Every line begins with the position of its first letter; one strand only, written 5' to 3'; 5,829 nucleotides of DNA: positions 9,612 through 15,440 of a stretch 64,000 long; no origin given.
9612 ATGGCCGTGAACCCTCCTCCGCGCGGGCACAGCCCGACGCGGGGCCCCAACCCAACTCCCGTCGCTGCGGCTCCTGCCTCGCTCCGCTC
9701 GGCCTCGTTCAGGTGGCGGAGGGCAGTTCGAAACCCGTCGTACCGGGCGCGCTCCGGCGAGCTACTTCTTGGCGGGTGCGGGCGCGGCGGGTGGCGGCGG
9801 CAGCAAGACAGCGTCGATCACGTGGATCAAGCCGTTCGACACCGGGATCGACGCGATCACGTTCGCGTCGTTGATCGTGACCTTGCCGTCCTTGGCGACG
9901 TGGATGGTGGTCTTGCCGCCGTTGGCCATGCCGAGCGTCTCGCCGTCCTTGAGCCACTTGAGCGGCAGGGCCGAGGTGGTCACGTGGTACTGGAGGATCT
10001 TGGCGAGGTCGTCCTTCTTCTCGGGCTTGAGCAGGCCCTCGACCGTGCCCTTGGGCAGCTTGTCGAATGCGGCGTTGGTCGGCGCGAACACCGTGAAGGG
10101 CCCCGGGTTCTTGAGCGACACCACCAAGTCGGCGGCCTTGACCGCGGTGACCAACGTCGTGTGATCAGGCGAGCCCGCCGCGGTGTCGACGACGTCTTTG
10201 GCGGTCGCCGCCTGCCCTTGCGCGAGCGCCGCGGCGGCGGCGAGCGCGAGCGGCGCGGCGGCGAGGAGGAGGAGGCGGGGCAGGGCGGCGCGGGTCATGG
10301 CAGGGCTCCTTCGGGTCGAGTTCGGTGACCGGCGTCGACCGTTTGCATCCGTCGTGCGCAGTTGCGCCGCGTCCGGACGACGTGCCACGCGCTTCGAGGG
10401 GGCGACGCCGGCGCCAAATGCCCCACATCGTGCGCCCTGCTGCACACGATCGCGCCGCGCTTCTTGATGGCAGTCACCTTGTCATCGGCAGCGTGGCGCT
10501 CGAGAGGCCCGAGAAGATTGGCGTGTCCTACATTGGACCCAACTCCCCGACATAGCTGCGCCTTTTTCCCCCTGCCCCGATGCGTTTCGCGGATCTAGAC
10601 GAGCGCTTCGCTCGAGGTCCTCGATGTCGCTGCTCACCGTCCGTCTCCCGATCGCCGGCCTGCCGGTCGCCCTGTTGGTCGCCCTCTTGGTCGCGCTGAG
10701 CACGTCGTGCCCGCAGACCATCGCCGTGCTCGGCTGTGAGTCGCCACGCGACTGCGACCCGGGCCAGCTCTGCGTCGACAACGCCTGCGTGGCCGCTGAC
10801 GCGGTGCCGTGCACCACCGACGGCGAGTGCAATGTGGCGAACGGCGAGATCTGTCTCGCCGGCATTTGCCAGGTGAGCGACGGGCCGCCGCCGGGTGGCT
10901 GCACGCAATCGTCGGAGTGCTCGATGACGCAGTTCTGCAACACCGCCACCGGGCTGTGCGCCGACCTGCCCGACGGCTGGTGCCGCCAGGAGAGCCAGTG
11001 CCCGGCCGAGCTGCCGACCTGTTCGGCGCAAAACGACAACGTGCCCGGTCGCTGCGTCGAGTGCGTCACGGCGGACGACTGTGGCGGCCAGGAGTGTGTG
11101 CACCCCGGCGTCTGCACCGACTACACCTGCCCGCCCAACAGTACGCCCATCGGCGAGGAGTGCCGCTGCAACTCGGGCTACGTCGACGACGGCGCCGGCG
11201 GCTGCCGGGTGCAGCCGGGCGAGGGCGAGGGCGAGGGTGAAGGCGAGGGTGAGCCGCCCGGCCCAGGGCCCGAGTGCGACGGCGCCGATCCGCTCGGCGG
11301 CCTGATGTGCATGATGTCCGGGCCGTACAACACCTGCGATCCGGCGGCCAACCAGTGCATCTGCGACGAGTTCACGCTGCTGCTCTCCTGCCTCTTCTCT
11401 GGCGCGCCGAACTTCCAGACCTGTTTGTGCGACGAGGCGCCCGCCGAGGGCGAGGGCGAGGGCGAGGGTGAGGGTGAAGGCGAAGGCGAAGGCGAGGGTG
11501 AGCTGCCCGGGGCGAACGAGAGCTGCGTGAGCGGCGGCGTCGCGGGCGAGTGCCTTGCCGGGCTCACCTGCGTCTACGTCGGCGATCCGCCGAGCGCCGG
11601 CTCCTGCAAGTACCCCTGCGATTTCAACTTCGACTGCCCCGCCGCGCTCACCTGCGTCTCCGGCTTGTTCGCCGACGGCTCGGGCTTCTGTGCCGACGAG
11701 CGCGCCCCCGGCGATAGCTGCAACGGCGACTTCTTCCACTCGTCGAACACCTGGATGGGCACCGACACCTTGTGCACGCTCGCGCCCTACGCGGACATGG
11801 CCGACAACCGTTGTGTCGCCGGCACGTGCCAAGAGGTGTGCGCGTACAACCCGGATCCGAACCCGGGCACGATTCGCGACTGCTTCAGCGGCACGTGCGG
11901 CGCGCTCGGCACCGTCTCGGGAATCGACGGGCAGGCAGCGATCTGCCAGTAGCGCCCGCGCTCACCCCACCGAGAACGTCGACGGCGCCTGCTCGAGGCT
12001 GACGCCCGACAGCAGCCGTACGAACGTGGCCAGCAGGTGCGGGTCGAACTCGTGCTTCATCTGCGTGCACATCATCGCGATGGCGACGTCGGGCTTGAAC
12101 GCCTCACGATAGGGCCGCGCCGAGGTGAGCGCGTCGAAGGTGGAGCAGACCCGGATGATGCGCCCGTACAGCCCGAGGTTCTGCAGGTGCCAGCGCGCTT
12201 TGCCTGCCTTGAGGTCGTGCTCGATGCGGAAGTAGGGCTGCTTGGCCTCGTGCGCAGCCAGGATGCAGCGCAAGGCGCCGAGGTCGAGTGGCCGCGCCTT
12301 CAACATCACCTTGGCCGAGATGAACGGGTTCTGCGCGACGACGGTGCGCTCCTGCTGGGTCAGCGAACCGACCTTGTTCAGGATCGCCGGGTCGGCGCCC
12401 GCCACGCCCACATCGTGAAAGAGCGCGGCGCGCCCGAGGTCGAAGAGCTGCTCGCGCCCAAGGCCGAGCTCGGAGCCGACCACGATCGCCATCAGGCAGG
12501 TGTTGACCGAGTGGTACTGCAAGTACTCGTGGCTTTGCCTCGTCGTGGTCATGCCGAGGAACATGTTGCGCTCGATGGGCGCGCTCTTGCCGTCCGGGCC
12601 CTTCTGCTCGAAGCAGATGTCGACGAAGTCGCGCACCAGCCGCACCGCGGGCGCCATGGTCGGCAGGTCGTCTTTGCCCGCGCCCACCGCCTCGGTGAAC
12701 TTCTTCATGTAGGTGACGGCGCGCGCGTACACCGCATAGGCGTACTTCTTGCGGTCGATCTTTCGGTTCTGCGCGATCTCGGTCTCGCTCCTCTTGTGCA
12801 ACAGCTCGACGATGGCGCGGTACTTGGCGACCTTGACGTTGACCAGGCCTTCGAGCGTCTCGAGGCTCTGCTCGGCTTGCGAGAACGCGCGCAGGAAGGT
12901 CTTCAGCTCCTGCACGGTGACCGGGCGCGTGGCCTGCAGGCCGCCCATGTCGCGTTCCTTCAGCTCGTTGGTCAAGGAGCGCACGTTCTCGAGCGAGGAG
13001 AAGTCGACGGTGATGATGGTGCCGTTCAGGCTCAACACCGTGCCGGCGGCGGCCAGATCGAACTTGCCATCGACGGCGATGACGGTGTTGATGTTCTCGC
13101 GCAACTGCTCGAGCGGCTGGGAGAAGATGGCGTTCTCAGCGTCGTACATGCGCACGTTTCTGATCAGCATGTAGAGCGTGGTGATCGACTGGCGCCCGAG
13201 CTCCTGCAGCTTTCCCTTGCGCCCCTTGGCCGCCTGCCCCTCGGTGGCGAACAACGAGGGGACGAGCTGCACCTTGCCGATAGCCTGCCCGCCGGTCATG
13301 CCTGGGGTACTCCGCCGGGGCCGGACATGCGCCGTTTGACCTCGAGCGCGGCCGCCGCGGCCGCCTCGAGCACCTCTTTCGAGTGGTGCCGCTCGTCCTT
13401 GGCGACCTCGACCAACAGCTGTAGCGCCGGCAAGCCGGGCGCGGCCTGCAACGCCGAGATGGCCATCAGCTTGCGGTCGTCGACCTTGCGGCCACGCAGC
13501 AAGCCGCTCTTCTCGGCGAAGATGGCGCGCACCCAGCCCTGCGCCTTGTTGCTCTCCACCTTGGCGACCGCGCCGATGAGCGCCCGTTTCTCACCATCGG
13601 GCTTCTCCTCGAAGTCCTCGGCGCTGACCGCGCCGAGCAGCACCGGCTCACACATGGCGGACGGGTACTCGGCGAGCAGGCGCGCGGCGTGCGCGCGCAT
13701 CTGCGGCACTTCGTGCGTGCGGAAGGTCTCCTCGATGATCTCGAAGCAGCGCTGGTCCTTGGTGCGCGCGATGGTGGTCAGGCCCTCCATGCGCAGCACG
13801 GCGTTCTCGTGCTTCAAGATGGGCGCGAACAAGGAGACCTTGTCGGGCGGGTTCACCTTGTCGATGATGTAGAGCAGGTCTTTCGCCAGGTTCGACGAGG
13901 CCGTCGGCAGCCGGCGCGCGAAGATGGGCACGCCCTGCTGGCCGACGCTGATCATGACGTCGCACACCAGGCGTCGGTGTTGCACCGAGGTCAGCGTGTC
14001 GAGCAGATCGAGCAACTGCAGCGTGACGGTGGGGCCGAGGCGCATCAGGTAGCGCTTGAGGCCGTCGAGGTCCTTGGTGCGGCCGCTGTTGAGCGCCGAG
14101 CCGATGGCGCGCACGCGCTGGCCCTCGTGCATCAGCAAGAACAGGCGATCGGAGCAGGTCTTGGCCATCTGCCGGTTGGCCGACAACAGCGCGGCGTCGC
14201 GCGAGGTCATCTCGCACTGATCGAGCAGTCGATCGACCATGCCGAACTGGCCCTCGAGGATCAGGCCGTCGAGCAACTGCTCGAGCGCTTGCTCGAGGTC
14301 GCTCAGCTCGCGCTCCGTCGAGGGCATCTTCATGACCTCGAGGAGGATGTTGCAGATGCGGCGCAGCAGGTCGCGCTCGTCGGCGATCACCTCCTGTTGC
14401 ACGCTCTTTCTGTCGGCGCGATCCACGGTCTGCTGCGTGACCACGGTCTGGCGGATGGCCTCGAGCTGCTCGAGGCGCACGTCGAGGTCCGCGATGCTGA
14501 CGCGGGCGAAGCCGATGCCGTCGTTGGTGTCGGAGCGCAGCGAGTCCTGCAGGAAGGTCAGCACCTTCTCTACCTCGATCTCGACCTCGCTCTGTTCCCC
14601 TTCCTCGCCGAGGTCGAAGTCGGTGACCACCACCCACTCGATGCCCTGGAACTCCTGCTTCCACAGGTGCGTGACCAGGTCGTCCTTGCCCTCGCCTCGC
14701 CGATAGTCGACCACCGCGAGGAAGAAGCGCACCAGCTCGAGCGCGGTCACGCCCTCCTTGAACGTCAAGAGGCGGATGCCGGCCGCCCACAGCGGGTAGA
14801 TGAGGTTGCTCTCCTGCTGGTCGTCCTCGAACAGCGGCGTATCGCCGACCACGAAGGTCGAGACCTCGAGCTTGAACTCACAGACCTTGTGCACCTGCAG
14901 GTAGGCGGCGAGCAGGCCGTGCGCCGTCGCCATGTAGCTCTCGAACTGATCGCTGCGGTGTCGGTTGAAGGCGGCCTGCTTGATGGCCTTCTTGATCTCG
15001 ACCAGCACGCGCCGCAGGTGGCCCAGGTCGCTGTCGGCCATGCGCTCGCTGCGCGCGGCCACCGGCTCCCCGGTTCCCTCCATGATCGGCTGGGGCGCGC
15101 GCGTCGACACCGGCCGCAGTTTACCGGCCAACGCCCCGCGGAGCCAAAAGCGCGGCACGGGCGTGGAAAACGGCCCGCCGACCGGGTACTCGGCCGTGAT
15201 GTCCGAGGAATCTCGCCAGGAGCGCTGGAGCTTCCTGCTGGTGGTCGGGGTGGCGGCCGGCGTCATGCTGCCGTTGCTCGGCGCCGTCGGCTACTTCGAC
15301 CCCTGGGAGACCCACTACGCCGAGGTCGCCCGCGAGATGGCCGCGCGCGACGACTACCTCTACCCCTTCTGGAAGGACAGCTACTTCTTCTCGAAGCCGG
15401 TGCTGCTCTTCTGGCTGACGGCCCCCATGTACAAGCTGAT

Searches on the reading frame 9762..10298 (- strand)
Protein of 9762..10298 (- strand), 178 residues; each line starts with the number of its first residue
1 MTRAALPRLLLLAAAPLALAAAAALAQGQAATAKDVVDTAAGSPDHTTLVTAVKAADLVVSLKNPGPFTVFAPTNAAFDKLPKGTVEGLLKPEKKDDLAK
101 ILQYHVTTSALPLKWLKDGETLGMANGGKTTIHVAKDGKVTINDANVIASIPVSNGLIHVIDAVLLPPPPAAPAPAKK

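Call 69: find_encoding_contigs(protein=window:9762-10298:-, flank=10000, max_places=6)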
Protein window:9762-10298:- (178 aa): 3 contigs read that carry it; 1 place shown.
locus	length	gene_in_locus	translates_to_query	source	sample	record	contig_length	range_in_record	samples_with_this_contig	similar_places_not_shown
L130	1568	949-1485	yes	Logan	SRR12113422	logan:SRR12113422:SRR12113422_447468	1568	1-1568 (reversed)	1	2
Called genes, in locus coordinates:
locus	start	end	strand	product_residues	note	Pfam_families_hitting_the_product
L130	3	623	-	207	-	?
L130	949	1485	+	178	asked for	PF02469:Fasciclin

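Call 88: search_protein_families(library=pfam, proteins=[L137:2680-3294:-], max_evalue=0.01)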
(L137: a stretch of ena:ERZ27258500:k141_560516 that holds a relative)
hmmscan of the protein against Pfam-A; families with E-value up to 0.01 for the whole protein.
L137:2680-3294:- (204 aa): 0 families

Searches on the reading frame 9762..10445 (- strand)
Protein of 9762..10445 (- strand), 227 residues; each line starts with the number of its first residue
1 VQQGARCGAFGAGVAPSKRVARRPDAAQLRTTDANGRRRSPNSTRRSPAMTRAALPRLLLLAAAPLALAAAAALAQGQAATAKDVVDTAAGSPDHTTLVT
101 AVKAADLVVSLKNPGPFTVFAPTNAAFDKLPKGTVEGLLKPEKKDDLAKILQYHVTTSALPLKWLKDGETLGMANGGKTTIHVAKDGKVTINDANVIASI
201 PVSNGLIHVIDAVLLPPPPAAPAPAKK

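Call 14: search_protein_families(library=pfam, proteins=[window:9762-10445:-], max_evalue=0.01)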
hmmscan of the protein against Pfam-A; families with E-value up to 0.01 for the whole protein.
window:9762-10445:- (227 aa): 1 family
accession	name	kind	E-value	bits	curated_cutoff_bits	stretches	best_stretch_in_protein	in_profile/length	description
PF02469.27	Fasciclin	-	4.4e-32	111.3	22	1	94-216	2-123/123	Fasciclin domain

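Call 41: find_encoding_contigs(protein=window:9762-10445:-, flank=10000, max_places=6)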
Protein window:9762-10445:- (227 aa): no gene with exactly this product is on record in the collection.

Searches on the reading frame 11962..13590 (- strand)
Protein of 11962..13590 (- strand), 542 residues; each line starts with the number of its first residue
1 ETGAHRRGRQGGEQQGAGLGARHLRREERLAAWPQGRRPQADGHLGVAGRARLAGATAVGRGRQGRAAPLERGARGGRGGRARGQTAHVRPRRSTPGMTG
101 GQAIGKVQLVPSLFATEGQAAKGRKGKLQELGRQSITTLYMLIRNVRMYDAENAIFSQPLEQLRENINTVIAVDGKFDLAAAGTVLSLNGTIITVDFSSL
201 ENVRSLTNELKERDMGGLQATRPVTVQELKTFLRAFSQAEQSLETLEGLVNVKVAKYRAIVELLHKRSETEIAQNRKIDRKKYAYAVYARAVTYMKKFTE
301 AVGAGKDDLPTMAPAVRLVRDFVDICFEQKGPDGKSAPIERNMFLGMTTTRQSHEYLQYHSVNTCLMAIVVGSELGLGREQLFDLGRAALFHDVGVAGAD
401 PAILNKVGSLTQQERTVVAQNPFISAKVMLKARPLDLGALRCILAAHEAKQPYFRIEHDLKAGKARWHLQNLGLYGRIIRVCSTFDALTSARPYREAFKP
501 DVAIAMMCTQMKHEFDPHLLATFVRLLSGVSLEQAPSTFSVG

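Call 102: search_protein_families(library=pfam, proteins=[window:11962-13590:-], max_evalue=0.001)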
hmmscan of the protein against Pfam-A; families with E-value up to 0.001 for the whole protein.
window:11962-13590:- (542 aa): 1 family
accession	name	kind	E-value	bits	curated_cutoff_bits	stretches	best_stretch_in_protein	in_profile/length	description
PF13487.12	HD_5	-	4.7e-13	49.7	27.2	1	470-519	121-170/170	HD domain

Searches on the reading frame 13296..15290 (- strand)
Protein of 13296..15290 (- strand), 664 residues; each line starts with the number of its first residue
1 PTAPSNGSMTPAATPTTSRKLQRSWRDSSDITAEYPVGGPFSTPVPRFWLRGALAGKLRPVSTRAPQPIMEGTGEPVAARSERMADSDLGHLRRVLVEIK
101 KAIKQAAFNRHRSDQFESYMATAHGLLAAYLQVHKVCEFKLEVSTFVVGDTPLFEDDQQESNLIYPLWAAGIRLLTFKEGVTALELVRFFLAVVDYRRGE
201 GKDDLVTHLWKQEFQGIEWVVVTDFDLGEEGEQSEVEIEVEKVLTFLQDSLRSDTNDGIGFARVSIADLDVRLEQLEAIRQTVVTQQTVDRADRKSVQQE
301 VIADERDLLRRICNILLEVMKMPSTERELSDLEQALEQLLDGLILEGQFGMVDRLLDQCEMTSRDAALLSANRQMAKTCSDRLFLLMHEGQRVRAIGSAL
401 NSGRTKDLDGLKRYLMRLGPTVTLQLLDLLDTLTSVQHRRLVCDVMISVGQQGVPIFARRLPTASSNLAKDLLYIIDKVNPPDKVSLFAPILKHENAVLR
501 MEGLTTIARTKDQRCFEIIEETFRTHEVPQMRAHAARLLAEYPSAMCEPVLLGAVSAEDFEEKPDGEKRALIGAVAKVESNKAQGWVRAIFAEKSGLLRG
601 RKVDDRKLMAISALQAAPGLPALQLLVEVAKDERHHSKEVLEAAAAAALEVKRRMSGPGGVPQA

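Call 102: search_protein_families(library=pfam, proteins=[window:13296-15290:-], max_evalue=0.001)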
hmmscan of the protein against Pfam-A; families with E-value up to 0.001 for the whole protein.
window:13296-15290:- (664 aa): 1 family
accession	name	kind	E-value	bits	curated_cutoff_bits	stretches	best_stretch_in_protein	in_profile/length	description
PF13646.12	HEAT_2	-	0.00011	22.9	27.7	0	524-560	9-45/88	HEAT repeats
